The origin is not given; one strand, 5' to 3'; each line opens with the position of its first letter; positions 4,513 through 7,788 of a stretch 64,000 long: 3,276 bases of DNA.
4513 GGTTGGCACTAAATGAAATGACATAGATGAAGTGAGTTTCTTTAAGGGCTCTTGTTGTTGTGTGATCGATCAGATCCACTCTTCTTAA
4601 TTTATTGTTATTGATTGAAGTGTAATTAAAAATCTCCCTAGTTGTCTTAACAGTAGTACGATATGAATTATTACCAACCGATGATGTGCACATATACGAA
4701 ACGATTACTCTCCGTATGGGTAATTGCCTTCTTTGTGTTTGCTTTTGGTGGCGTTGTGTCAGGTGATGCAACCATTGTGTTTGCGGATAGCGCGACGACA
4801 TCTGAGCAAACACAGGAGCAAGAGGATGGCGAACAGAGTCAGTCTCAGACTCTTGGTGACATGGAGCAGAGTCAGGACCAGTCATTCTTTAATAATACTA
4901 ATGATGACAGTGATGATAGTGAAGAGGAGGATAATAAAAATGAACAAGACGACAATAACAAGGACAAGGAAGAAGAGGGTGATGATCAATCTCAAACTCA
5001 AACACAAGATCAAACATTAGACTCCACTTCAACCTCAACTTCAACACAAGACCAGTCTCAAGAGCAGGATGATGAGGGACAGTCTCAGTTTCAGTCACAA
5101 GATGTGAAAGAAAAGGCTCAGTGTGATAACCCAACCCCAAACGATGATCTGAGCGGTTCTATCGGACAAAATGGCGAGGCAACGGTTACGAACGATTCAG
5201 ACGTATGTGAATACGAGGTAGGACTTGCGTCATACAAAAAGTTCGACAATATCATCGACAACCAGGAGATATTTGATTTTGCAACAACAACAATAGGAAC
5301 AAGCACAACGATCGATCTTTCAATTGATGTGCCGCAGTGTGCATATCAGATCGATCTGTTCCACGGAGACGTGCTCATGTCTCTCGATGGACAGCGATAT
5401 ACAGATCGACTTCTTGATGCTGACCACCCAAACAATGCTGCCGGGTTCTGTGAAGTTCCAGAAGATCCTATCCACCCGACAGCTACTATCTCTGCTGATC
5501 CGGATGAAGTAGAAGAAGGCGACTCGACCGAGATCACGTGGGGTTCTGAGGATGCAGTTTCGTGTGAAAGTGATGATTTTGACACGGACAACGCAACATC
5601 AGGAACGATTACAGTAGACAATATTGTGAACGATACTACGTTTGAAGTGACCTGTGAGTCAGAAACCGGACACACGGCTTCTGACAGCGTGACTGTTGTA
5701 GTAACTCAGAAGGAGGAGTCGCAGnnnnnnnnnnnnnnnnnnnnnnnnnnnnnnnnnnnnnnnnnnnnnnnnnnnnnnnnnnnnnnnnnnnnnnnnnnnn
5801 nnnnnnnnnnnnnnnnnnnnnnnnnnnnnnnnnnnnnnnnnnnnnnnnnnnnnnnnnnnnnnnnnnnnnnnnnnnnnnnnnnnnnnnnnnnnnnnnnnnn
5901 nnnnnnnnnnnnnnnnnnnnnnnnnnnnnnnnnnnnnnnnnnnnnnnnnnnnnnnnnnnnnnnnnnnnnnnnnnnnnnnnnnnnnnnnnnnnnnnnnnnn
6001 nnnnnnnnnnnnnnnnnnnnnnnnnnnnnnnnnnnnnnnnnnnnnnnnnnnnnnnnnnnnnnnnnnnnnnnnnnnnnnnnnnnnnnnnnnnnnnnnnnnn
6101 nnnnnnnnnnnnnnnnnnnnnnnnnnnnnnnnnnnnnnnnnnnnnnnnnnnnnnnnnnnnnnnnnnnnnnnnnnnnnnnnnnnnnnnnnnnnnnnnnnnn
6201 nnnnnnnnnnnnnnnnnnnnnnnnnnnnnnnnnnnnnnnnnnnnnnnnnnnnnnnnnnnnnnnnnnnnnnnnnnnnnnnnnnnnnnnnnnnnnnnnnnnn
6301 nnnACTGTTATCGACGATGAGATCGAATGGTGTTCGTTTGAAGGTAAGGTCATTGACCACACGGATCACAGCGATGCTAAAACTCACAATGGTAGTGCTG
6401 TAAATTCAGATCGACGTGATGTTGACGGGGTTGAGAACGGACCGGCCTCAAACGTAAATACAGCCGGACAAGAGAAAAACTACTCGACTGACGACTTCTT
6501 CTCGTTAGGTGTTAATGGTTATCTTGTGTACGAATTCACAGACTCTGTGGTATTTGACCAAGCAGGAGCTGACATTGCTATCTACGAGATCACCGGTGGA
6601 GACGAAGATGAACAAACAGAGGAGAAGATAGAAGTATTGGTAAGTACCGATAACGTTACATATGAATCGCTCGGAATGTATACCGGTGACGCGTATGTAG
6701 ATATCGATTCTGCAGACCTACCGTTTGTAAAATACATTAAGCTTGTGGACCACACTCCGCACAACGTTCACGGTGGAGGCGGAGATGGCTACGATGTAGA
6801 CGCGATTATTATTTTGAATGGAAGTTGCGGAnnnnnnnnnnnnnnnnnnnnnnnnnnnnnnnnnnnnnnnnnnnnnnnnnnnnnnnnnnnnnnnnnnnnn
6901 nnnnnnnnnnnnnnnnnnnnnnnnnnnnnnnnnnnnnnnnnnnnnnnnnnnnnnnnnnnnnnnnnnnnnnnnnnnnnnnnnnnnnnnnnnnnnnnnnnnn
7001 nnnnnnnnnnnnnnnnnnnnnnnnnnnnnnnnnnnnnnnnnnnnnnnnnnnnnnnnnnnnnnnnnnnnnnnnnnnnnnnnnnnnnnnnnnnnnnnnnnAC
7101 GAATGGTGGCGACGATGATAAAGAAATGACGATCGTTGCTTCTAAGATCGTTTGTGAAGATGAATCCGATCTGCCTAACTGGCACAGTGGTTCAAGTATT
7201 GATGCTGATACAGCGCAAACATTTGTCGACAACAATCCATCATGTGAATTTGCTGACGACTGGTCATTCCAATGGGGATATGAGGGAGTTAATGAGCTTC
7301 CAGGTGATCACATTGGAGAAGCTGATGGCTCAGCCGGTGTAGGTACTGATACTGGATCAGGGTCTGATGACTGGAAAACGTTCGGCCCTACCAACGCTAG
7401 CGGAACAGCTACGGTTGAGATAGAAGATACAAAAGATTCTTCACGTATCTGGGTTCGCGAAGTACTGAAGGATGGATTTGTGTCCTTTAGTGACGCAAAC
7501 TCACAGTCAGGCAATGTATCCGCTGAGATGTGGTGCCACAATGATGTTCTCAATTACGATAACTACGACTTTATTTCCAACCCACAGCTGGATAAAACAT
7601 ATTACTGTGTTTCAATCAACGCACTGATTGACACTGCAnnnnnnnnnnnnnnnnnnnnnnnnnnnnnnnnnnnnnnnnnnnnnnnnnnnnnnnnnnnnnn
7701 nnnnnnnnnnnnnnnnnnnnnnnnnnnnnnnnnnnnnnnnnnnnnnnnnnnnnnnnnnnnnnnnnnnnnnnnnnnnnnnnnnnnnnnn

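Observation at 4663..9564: Giant acidic surface protein with perfect long intragenic tandem repeats and a peptidoglycan-binding-like domain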

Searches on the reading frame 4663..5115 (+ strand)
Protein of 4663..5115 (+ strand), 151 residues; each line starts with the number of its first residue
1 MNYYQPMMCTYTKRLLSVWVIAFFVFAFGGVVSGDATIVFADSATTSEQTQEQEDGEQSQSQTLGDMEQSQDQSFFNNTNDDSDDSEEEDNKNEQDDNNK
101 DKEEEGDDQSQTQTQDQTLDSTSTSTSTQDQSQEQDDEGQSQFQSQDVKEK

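Call 22: search_protein_families(library=pfam, proteins=[window:4663-5115:+], max_evalue=1)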
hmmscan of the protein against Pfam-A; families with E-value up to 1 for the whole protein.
window:4663-5115:+ (151 aa): 4 families
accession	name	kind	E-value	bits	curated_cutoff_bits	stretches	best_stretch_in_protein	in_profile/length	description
PF02932.22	Neur_chan_memb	-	0.019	15.7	28.1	1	15-137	57-173/233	Neurotransmitter-gated ion-channel transmembrane region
PF01080.22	Presenilin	-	0.045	13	34.3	1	44-138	220-317/408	Presenilin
PF02535.28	Zip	-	0.27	10.9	35.1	1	19-121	74-164/323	ZIP Zinc transporter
PF02724.19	CDC45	-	0.37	9.4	34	1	30-142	96-200/624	CDC45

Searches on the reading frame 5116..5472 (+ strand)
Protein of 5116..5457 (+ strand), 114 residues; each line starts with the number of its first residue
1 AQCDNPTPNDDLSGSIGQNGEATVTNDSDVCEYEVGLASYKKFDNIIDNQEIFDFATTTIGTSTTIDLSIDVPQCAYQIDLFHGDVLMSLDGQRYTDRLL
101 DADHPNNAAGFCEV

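Call 22: search_protein_families(library=pfam, proteins=[window:5116-5457:+], max_evalue=1)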
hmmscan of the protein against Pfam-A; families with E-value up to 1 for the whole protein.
window:5116-5457:+ (114 aa): 1 family
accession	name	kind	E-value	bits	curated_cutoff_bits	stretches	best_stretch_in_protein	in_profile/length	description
PF19201.5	DUF5873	-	0.0021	19.1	32.6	1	31-99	6-75/109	Family of unknown function (DUF5873)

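Call 33: search_protein_families(library=pfam, alignment_id=A2, max_evalue=0.1)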
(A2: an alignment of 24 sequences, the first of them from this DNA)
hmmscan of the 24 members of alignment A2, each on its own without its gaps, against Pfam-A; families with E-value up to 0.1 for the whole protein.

A. member 1, seq(119 aa): 1 family
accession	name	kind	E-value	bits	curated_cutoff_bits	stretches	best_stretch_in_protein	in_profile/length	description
PF19201.5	DUF5873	-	0.0024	18.9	32.6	1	31-99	6-75/109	Family of unknown function (DUF5873)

B. families by the number of members that match (of 24 scanned): 4 families
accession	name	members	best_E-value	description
PF19201.5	DUF5873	2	0.0024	Family of unknown function (DUF5873)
PF11911.13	DUF3429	1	0.03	Protein of unknown function (DUF3429)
PF16760.10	CBM53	1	0.053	Starch/carbohydrate-binding module (family 53)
PF13978.11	DUF4223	1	0.089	Protein of unknown function (DUF4223)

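Call 40: predict_structure(alignment_id=A2)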
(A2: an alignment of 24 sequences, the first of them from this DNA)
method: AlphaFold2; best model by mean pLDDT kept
length: 119 residues; sequences in the alignment: 24
mean_pLDDT: 94.0   pTM: 0.86
mean pLDDT of the five models: 94.0, 93.6, 93.4, 93.3, 92.6
residues with pLDDT >= 90: 106; 70-90: 7; 50-70: 5; < 50: 1
segments of 3 or more residues with pLDDT < 50: none
pLDDT, mean of each block of 10 residues (from residue 1): 88 96 97 98 94 97 98 97 96 95 95 73
secondary structure, 60 per line:
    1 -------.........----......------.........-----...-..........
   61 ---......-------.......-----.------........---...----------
elements in order: H8-11 E12-16 E21-26 E33-41 E51-60 E64-69 E77-83 E99-103
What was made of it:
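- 5116..5721 (+): Repeat unit 1, aa 152-353: X domain (152-268) plus Ig-like IgA domain (269-353). The AF2 model of the X domain has pLDDT 94 and is a 7-strand beta-sandwich (call 40).
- AF2 pLDDT 94, beta-sandwich (call 40);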

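Call 45: fold_search(model_id=the predicted structure, library=pdb)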
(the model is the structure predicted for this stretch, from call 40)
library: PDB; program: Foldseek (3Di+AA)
matches with E <= 10: 1695; with E <= 0.001: 2
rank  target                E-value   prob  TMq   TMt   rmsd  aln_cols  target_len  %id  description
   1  5wab_B                6.8e-04  1.00  0.42  0.10   7.9       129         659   14  Crystal Structure of Bifidobacterium adolescentis GH3 beta-glucosidase (released 2018-04-04)
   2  5wab_C                8.5e-04  1.00  0.41  0.11   7.4       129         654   12  Crystal Structure of Bifidobacterium adolescentis GH3 beta-glucosidase (released 2018-04-04)
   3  5wab_A                1.2e-03  1.00  0.45  0.11   7.4       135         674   13  Crystal Structure of Bifidobacterium adolescentis GH3 beta-glucosidase (released 2018-04-04)
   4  5wab_D                2.2e-03  1.00  0.39  0.09   7.2       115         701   14  Crystal Structure of Bifidobacterium adolescentis GH3 beta-glucosidase (released 2018-04-04)
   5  3abz_D                3.7e-03  0.99  0.40  0.08   6.4       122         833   12  Crystal structure of Se-Met labeled Beta-glucosidase from Kluyveromyces marxianus (released 2010-08-11)
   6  3ac0_A                3.7e-03  0.99  0.37  0.08   6.4       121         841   13  Crystal structure of Beta-glucosidase from Kluyveromyces marxianus in complex with glucose (released 2010-08-11)
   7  7pjj                  4.0e-03  1.00  0.45  0.09   4.3       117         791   12  Structure of the Family-3 Glycosyl Hydrolase BcpE2 from Streptomyces scabies (released 2022-07-13)
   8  6d50_A                4.4e-03  0.94  0.33  0.07   8.0       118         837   16  Bacteroides uniforms beta-glucuronidase 2 bound to D-glucaro-1,5-lactone (released 2018-10-17)
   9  5yot_A                6.8e-03  1.00  0.47  0.09   5.8       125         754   10  Isoprimeverose-producing enzyme from Aspergillus oryzae in complex with isoprimeverose (released 2018-11-07)
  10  3abz_B                7.2e-03  0.96  0.36  0.08   6.3       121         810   13  Crystal structure of Se-Met labeled Beta-glucosidase from Kluyveromyces marxianus (released 2010-08-11)
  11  6o02_B                7.2e-03  0.92  0.28  0.33   6.3        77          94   14  Monobody (MC3) bound to tyrosine kinase binding domain of E3 ubiquitin ligase CBL (released 2020-08-19)
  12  8dhl_A                8.1e-03  0.92  0.33  0.07   8.2       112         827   11  Tannerella forsythia beta-glucuronidase (L2) (released 2023-05-17)
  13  8va7_A                8.5e-03  0.99  0.43  0.09   6.3       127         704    8  Crystal structure of CapGH3a enzyme retrieved from capybara gut metagenome (released 2024-10-23)
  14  7jxu_C                9.0e-03  0.90  0.28  0.32   6.4        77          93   13  Structure of monobody 32 human MLKL pseudokinase domain complex (released 2021-03-10)
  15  3ac0_B                9.5e-03  0.95  0.35  0.08   6.6       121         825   13  Crystal structure of Beta-glucosidase from Kluyveromyces marxianus in complex with glucose (released 2010-08-11)
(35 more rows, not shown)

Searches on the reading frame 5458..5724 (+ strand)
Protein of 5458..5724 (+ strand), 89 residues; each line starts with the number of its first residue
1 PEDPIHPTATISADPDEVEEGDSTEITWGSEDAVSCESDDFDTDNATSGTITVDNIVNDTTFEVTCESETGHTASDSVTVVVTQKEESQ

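Call 22: search_protein_families(library=pfam, proteins=[window:5458-5724:+], max_evalue=1)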
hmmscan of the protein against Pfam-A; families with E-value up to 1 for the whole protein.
window:5458-5724:+ (89 aa): 2 families
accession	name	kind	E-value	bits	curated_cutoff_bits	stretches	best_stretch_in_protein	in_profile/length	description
PF22352.2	K319L-like_PKD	-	0.0063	16.9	27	1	37-82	38-84/84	K319L-like, PKD domain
PF19078.6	Big_12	-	0.054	14.2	27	1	5-80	3-78/102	Bacterial Ig-like domain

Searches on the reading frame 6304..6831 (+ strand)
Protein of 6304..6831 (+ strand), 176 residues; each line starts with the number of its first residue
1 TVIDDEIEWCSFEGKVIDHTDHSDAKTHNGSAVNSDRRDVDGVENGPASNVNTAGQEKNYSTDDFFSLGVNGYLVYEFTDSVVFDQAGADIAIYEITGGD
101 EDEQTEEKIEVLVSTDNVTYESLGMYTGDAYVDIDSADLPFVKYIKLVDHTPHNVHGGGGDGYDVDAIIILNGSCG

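Call 22: search_protein_families(library=pfam, proteins=[window:6304-6831:+], max_evalue=1)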
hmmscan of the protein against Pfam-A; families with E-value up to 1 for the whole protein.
window:6304-6831:+ (176 aa): 0 families

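Call 68: search_solved_structures(query=A5, max_evalue=1)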
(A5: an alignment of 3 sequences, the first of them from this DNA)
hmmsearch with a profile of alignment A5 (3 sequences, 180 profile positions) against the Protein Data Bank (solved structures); distinct sequences matched with E-value up to 1: 0.

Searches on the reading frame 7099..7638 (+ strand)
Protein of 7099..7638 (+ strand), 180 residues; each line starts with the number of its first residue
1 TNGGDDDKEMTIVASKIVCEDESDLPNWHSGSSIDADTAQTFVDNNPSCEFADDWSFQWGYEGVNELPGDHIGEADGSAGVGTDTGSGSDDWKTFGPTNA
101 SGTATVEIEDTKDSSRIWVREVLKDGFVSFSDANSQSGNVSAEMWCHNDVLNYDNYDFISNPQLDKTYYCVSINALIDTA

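Call 22: search_protein_families(library=pfam, proteins=[window:7099-7638:+], max_evalue=1)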
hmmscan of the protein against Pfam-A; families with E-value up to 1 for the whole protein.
window:7099-7638:+ (180 aa): 0 families

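Call 67: search_solved_structures(query=A4, max_evalue=1)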
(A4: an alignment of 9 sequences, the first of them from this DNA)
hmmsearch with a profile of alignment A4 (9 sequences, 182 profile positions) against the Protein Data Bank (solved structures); distinct sequences matched with E-value up to 1: 0.

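Call 69: search_protein_families(library=pfam, alignment_id=A4, max_evalue=0.1)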
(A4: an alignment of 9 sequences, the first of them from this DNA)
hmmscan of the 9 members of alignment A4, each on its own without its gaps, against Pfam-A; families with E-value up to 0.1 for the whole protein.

A. member 1, seq(180 aa): 0 families

B. families by the number of members that match (of 9 scanned): 1 family
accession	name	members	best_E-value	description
PF12450.13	vWF_A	1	0.019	von Willebrand factor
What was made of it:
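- Tried and rejected: Pfam has no family for X, M1 or M2 (calls 22, 33, 69).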
